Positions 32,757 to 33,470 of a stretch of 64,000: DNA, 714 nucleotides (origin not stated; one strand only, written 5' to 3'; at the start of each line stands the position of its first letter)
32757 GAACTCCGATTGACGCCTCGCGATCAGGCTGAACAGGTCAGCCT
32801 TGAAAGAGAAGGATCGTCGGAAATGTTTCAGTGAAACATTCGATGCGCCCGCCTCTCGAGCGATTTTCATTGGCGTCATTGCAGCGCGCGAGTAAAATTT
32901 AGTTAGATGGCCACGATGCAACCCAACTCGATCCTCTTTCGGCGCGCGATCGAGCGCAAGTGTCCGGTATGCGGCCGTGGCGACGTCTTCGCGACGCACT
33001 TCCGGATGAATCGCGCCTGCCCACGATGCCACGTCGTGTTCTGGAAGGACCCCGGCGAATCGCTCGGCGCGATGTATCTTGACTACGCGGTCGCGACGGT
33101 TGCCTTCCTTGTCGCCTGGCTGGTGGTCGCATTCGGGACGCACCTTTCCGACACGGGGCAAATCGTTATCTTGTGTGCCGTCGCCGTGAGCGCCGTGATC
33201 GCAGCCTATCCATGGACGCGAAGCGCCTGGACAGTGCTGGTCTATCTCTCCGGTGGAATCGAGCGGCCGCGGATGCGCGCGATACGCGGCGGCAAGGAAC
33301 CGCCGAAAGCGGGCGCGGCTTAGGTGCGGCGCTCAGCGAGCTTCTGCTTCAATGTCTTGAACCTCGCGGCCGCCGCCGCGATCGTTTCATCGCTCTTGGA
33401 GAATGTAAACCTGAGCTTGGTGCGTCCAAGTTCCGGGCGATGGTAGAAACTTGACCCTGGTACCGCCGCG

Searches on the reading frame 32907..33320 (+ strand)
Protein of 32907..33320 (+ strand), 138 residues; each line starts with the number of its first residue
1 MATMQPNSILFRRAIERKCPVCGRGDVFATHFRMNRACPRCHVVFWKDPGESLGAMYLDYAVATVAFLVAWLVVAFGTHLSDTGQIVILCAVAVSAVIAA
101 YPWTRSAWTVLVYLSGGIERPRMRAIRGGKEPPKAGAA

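Call 74: search_protein_families(library=pfam, proteins=[window:32907-33320:+], max_evalue=1)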
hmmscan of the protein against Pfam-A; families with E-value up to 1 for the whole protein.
window:32907-33320:+ (138 aa): 5 families
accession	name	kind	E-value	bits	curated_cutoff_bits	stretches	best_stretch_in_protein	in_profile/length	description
PF06170.17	DUF983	-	0.0017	19.1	22.6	1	28-112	1-84/85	Protein of unknown function (DUF983)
PF00253.27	Ribosomal_S14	-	0.034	14.3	27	1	15-40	14-39/54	Ribosomal protein S14p/S29e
PF15777.11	Anti-TRAP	-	0.16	12.4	32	1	15-42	9-37/59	Tryptophan RNA-binding attenuator protein inhibitory protein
PF01599.25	Ribosomal_S27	-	0.22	11.9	22.3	1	16-42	17-42/44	Ribosomal protein S27a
PF25208.1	DUF7838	-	0.23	11.8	28.5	0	15-28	5-18/55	Domain of unknown function (DUF7838)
